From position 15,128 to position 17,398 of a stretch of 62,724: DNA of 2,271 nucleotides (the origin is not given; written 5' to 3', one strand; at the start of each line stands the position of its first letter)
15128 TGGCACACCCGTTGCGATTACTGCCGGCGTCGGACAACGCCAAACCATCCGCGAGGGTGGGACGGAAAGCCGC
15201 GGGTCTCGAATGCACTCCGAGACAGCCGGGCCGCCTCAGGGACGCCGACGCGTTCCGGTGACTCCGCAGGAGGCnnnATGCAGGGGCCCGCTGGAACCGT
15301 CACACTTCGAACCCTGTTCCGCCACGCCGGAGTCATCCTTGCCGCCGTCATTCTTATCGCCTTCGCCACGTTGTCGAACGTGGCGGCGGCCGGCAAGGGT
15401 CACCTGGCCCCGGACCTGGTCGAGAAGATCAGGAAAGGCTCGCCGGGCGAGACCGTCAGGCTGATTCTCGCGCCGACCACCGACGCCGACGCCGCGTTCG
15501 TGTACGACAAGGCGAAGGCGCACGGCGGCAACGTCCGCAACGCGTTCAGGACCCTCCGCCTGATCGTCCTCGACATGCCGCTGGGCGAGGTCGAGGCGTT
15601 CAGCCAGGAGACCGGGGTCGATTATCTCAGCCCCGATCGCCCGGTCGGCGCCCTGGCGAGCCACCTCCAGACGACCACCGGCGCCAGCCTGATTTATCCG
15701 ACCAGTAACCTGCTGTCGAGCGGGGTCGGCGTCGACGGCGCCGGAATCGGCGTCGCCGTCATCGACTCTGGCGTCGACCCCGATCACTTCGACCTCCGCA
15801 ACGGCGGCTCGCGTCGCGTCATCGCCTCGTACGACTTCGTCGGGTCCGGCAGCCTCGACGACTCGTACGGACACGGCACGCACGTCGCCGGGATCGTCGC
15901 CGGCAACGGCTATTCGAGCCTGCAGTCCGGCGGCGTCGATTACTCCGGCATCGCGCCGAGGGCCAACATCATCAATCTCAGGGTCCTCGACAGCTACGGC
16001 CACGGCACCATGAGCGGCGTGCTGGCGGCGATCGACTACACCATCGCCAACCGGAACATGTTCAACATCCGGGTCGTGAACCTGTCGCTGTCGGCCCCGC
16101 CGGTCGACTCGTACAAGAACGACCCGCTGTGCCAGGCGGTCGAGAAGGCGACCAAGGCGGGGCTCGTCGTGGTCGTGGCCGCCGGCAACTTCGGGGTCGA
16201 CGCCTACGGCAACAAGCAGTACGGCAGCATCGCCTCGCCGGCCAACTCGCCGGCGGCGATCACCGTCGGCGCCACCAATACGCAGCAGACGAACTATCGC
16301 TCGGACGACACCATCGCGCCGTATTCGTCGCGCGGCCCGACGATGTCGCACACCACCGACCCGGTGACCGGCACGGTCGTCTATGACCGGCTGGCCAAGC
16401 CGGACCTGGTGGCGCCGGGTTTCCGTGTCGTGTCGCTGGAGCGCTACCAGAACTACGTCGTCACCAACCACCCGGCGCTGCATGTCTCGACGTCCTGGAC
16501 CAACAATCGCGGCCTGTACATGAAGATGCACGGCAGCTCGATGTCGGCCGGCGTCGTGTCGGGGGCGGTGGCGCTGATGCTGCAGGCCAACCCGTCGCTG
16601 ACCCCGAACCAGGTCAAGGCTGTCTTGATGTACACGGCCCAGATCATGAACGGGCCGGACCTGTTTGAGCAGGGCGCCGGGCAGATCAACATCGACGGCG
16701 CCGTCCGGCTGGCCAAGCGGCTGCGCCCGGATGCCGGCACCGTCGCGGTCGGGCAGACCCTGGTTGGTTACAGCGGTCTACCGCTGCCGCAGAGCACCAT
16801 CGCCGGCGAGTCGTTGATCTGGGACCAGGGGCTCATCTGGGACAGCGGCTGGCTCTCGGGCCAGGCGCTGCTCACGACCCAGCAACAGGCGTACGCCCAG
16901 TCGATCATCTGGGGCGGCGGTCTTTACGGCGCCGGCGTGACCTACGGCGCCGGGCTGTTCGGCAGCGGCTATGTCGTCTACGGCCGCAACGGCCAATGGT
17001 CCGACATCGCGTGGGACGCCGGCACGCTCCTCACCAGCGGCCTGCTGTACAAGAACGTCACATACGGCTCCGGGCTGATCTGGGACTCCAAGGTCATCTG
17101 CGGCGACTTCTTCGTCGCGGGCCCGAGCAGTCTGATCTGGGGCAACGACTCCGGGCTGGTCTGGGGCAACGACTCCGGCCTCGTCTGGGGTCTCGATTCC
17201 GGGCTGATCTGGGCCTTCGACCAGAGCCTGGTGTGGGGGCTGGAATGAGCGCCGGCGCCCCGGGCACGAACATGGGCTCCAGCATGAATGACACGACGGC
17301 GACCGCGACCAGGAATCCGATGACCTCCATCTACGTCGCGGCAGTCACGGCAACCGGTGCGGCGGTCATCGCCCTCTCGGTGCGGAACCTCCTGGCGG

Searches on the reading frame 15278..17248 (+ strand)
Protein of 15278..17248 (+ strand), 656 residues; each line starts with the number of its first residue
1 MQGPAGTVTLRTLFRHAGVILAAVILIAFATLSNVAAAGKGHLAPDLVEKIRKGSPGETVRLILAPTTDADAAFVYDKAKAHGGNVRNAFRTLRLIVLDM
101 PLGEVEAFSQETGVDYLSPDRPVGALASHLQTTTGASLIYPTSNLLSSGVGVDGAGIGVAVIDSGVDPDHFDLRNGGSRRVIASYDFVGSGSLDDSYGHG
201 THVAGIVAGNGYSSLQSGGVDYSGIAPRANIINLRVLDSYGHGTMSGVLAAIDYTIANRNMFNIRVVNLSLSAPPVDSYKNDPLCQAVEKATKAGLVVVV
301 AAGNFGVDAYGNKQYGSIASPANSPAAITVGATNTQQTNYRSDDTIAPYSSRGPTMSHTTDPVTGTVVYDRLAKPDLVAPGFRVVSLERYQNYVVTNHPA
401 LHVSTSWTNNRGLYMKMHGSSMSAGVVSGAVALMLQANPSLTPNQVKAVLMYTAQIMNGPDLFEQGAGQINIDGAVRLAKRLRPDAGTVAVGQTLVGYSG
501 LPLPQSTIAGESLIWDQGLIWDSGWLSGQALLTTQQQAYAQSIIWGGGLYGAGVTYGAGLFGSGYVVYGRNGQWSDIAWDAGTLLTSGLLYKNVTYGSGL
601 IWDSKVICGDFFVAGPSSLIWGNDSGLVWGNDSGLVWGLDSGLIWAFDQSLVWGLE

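Call 9: search_protein_families(library=pfam, proteins=[window:15278-17248:+])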
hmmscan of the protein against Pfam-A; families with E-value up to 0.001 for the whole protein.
window:15278-17248:+ (656 aa): 1 family
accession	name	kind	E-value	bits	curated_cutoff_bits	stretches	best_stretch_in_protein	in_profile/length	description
PF00082.27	Peptidase_S8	-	8.4e-52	176.7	21.8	1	154-468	1-288/288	Subtilase family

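Call 18: find_encoding_contigs(protein=window:15278-17248:+, flank=3000, max_places=6)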
Protein window:15278-17248:+ (656 aa): no gene with exactly this product is on record in the collection.

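Call 21: find_related_loci(query=window:15278-17248:+, collection=genome_contigs, flank=3000)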
Query window:15278-17248:+ (656 aa) in genome_contigs; peptide patterns used: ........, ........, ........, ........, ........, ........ (x = any residue, [..] = any of these).
72 stretches matched a pattern; 3 encode a relative of the query (tblastn E <= 1e-3); 3 distinct loci.
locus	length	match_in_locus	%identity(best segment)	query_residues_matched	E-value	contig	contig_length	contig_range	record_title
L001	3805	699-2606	58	12-645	0e+0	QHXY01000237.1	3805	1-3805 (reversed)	MAG: Acidobacteria bacterium isolate gp22 AA3 14_0903_13_30cm_scaffold_3377172_curated, whole genome shotgun sequence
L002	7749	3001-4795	63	20-639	4e-134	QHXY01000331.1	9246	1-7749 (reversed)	MAG: Acidobacteria bacterium isolate gp22 AA3 14_0903_13_30cm_scaffold_5664148_curated, whole genome shotgun sequence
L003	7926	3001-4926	56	12-642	0e+0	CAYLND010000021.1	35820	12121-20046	MAG TPA_asm: uncultured Acidobacteriota bacterium isolate binchicken_co185_102 genome assembly, contig: NODE_1481_length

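Call 29: find_homologous_proteins(query=window:15278-17248:+, max_evalue=1e-30)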
Query window:15278-17248:+ (656 aa): 6560 proteins with E <= 1e-30 among 8000 candidates; the best 120 are listed.
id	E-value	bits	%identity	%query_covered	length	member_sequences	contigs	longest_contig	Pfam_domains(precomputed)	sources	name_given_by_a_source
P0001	0.0e+0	1409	98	100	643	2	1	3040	PF00082.28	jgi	jgi:serine protease AprX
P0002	0.0e+0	1322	88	100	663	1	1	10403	PF00082.28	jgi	-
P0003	0.0e+0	1269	85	100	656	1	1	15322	PF00082.28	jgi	jgi:subtilisin family serine protease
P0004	3.9e-239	814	61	94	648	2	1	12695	PF00082.28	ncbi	-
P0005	2.0e-236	805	61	93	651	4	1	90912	PF00082.28,PF26036.1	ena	-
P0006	2.1e-226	772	58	99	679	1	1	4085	PF00082.28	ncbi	-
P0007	2.0e-225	768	58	96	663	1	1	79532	PF00082.28,PF26036.1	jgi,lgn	-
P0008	3.1e-223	761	58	97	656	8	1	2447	PF00082.28,PF26036.1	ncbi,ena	ncbi:MAG: S8 family peptidase [Acidobacteriota bacterium]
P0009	1.0e-222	759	59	92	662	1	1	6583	PF00082.28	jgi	jgi:serine protease AprX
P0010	1.2e-222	759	57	97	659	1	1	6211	PF00082.28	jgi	-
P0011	1.1e-220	753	58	95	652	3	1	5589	PF00082.28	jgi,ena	-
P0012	1.2e-220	753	57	96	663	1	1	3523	PF00082.28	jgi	jgi:subtilisin family serine protease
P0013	1.2e-220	753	58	92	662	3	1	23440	PF00082.28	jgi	jgi:subtilisin family serine protease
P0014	2.5e-220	752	57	96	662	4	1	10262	PF00082.28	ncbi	-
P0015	4.3e-220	751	58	97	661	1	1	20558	PF00082.28,PF26036.1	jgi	jgi:serine protease AprX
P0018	3.8e-219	748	57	93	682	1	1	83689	PF00082.28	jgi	jgi:serine protease AprX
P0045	1.2e-211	723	54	96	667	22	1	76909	PF00082.28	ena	-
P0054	1.3e-207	710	54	98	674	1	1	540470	PF00082.28,PF26036.1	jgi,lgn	jgi:subtilisin family serine protease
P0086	1.2e-160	554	49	95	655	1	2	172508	PF00082.28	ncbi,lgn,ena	-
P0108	1.1e-124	436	42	91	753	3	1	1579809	PF00041.28,PF00082.28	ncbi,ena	-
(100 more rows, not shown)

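Call 31: find_encoding_contigs(protein=P0002, flank=5000, max_places=2)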
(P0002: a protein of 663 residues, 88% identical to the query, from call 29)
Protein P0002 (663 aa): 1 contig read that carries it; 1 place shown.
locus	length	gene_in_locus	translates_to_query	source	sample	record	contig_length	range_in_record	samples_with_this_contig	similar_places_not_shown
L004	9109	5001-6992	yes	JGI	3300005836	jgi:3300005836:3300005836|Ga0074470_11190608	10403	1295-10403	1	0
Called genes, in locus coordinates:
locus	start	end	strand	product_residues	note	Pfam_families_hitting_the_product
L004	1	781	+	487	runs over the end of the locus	PF00535:Glycos_transf_2, PF13641:Glyco_tranf_2_3, PF13632:Glyco_trans_2_3, PF03142:Chitin_synth_2 (weak)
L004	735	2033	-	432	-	PF08245:Mur_ligase_M (weak), PF02875:Mur_ligase_C, PF27239:FOL3_C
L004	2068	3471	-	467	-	PF07690:MFS_1, PF00083:Sugar_tr, PF07690:MFS_1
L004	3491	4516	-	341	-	PF17848:Zn_ribbon_ACC, PF01039:Carboxyl_trans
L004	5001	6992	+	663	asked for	PF00082:Peptidase_S8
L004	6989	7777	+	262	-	PF20972:MASE9 (weak)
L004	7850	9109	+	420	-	?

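Call 32: find_encoding_contigs(protein=P0003, flank=5000, max_places=2)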
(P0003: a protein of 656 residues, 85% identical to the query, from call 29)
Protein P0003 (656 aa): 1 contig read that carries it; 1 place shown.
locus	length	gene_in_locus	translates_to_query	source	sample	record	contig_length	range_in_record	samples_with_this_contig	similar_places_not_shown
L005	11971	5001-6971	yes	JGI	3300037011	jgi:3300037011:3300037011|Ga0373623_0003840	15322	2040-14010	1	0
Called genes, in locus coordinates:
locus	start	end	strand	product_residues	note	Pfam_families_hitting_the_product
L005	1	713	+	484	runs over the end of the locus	PF00535:Glycos_transf_2, PF13641:Glyco_tranf_2_3, PF03142:Chitin_synth_2 (faint), PF13632:Glyco_trans_2_3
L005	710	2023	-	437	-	PF08245:Mur_ligase_M (weak), PF02875:Mur_ligase_C, PF27239:FOL3_C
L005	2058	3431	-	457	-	PF07690:MFS_1, PF00083:Sugar_tr, PF07690:MFS_1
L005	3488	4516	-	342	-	PF17848:Zn_ribbon_ACC, PF01039:Carboxyl_trans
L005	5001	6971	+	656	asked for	PF00082:Peptidase_S8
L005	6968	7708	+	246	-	PF20972:MASE9 (weak)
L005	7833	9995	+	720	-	PF13487:HD_5, PF01966:HD, PF01590:GAF (weak), PF13185:GAF_2, PF13492:GAF_3 (weak), PF00990:GGDEF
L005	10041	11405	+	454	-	PF00245:Alk_phosphatase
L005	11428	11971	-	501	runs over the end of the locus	PF00950:ABC-3, PF01032:FecCD, PF03130:HEAT_PBS (faint), PF02985:HEAT (faint), PF13646:HEAT_2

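Call 33: find_encoding_contigs(protein=P0005, flank=5000, max_places=2)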
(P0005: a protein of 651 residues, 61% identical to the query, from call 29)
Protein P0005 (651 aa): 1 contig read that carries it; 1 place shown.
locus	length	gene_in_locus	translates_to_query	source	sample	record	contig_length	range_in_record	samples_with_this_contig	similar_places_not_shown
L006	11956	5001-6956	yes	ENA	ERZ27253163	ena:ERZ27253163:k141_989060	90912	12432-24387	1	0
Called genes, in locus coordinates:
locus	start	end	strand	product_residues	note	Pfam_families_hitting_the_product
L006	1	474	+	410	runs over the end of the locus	PF02985:HEAT (faint), PF03130:HEAT_PBS (faint), PF13513:HEAT_EZ (faint), PF13646:HEAT_2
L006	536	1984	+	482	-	PF00535:Glycos_transf_2, PF13641:Glyco_tranf_2_3, PF03142:Chitin_synth_2 (faint), PF13632:Glyco_trans_2_3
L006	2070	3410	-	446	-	PF08245:Mur_ligase_M, PF27239:FOL3_C, PF02875:Mur_ligase_C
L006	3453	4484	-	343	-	PF17848:Zn_ribbon_ACC, PF01039:Carboxyl_trans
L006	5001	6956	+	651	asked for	PF26036:Peptidase_inhib_put (weak), PF00082:Peptidase_S8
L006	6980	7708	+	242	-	-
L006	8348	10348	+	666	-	PF00082:Peptidase_S8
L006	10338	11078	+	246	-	-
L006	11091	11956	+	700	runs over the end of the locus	PF13487:HD_5, PF01966:HD, PF01590:GAF, PF13185:GAF_2, PF13492:GAF_3 (weak), PF00990:GGDEF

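Call 34: find_encoding_contigs(protein=P0007, flank=5000, max_places=2)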
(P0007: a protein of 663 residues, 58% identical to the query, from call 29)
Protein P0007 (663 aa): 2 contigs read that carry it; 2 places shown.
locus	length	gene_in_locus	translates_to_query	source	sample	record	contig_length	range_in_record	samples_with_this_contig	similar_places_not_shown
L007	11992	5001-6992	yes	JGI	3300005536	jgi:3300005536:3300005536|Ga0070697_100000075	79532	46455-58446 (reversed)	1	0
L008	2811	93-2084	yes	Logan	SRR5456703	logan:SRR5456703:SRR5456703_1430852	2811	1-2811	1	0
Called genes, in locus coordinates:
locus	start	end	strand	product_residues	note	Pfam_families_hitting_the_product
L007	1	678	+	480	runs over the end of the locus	PF03142:Chitin_synth_2 (faint), PF00535:Glycos_transf_2, PF13641:Glyco_tranf_2_3, PF00535:Glycos_transf_2 (weak), PF13632:Glyco_trans_2_3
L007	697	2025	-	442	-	PF08245:Mur_ligase_M, PF02875:Mur_ligase_C, PF27239:FOL3_C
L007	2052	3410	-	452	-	PF07690:MFS_1, PF00083:Sugar_tr, PF07690:MFS_1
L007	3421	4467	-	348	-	PF17848:Zn_ribbon_ACC, PF01039:Carboxyl_trans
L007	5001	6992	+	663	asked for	PF26036:Peptidase_inhib_put, PF00082:Peptidase_S8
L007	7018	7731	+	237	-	-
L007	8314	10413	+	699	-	PF01966:HD, PF13487:HD_5, PF13185:GAF_2, PF01590:GAF, PF13492:GAF_3 (faint), PF00990:GGDEF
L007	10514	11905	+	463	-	PF00245:Alk_phosphatase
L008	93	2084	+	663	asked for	PF26036:Peptidase_inhib_put, PF00082:Peptidase_S8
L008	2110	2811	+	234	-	?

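Call 35: find_encoding_contigs(protein=P0018, flank=5000, max_places=1)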
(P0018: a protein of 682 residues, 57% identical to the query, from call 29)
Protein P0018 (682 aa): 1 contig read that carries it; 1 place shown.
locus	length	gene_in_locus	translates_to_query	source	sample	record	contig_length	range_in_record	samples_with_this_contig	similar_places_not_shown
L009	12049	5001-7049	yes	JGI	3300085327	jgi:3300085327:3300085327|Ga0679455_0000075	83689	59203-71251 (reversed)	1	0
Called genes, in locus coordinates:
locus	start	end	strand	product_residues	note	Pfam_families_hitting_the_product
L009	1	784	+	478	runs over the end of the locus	PF00535:Glycos_transf_2, PF03142:Chitin_synth_2 (faint), PF13641:Glyco_tranf_2_3, PF13632:Glyco_trans_2_3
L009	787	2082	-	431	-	PF08245:Mur_ligase_M, PF02875:Mur_ligase_C, PF27239:FOL3_C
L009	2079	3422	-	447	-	PF07690:MFS_1, PF00083:Sugar_tr, PF07690:MFS_1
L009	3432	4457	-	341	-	PF17848:Zn_ribbon_ACC, PF01039:Carboxyl_trans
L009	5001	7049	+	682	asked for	PF00082:Peptidase_S8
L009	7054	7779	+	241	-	-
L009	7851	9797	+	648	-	PF13487:HD_5, PF01966:HD, PF01590:GAF (weak), PF13185:GAF_2, PF00990:GGDEF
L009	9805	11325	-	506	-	PF00950:ABC-3, PF01032:FecCD, PF02985:HEAT (faint), PF13646:HEAT_2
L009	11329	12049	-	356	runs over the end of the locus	PF01297:ZnuA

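Call 36: find_encoding_contigs(protein=P0045, flank=5000, max_places=1)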
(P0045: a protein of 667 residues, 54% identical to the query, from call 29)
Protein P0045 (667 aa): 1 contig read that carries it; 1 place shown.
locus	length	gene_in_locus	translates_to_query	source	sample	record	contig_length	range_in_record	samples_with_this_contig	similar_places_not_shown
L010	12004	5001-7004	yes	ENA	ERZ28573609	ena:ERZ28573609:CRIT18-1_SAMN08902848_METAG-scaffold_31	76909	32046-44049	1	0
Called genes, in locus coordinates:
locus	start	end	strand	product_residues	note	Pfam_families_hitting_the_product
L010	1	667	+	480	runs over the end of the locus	PF00535:Glycos_transf_2, PF13641:Glyco_tranf_2_3, PF13632:Glyco_trans_2_3, PF03142:Chitin_synth_2 (weak)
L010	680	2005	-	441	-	PF08245:Mur_ligase_M, PF02875:Mur_ligase_C, PF27239:FOL3_C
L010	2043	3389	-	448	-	PF07690:MFS_1, PF00083:Sugar_tr, PF07690:MFS_1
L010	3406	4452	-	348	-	PF17848:Zn_ribbon_ACC, PF01039:Carboxyl_trans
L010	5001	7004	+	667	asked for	PF00082:Peptidase_S8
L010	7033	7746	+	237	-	-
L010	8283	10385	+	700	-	PF01966:HD, PF13487:HD_5, PF01590:GAF, PF13185:GAF_2, PF00990:GGDEF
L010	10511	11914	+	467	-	PF00245:Alk_phosphatase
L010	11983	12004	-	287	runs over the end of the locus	PF00950:ABC-3, PF01032:FecCD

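Call 37: find_encoding_contigs(protein=P0054, flank=5000, max_places=1)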
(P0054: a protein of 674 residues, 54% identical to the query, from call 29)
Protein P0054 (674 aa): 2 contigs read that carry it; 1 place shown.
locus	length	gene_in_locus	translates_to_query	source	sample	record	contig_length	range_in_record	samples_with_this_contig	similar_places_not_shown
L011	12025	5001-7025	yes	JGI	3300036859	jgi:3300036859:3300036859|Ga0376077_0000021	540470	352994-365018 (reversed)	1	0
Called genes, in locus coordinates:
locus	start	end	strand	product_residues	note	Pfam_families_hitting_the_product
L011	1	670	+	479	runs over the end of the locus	PF00535:Glycos_transf_2, PF03142:Chitin_synth_2 (faint), PF13641:Glyco_tranf_2_3, PF13632:Glyco_trans_2_3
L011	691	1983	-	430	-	PF08245:Mur_ligase_M (weak), PF02875:Mur_ligase_C, PF27239:FOL3_C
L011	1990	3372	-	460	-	PF07690:MFS_1, PF00083:Sugar_tr, PF07690:MFS_1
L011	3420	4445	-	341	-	PF17848:Zn_ribbon_ACC, PF01039:Carboxyl_trans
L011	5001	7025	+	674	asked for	PF26036:Peptidase_inhib_put (weak), PF00082:Peptidase_S8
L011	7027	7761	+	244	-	-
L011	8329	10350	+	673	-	PF13487:HD_5, PF01966:HD, PF01590:GAF, PF13185:GAF_2, PF00990:GGDEF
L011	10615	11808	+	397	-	PF00245:Alk_phosphatase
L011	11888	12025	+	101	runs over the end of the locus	-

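Call 38: find_encoding_contigs(protein=P0086, flank=5000, max_places=1)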
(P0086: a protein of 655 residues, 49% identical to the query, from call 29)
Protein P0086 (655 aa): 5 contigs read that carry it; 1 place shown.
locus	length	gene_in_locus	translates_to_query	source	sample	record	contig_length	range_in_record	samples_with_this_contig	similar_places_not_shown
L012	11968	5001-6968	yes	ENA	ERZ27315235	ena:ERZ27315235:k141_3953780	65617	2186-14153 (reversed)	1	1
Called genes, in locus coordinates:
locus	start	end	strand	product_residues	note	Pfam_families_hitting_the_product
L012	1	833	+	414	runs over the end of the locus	PF02985:HEAT (faint), PF13513:HEAT_EZ (faint), PF13646:HEAT_2, PF03130:HEAT_PBS (faint), PF13646:HEAT_2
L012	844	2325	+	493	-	PF13641:Glyco_tranf_2_3, PF00535:Glycos_transf_2, PF03142:Chitin_synth_2 (weak), PF13632:Glyco_trans_2_3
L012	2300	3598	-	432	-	PF08245:Mur_ligase_M, PF02875:Mur_ligase_C, PF27239:FOL3_C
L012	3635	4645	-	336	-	PF17848:Zn_ribbon_ACC, PF01039:Carboxyl_trans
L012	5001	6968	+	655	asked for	PF00082:Peptidase_S8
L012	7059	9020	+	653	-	PF13487:HD_5, PF01966:HD, PF01590:GAF, PF13185:GAF_2, PF13492:GAF_3 (weak), PF00990:GGDEF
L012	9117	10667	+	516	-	PF07969:Amidohydro_3, PF01979:Amidohydro_1 (weak)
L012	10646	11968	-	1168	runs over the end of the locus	?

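Call 39: find_encoding_contigs(protein=P0108, flank=5000, max_places=1)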
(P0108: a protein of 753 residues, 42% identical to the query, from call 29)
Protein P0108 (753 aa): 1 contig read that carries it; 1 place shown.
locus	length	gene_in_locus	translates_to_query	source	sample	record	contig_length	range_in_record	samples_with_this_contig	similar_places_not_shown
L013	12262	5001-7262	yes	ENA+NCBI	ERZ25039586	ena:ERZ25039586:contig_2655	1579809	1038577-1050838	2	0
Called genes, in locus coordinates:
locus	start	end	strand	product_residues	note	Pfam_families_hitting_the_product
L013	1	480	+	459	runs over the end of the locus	PF00593:TonB_dep_Rec_b-barrel, PF14905:OMP_b-brl_3 (weak)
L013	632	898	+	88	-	-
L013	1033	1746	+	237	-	PF13181:TPR_8 (faint), PF13371:TPR_9 (faint), PF13424:TPR_12 (faint), PF13432:TPR_16, PF00515:TPR_1, PF07719:TPR_2 (weak), PF13414:TPR_11 (weak), PF13432:TPR_16 (weak), +6 more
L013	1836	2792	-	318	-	-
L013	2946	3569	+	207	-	-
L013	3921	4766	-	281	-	PF24741:AlkZ-rel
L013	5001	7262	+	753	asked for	PF00082:Peptidase_S8, PF00041:fn3 (weak)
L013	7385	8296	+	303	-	PF00583:Acetyltransf_1, PF13673:Acetyltransf_10, PF13508:Acetyltransf_7, PF08445:FR47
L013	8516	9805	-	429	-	PF01590:GAF, PF13185:GAF_2, PF13492:GAF_3, PF07228:SpoIIE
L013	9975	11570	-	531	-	PF13441:Gly-zipper_YMGG (weak)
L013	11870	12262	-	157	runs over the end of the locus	-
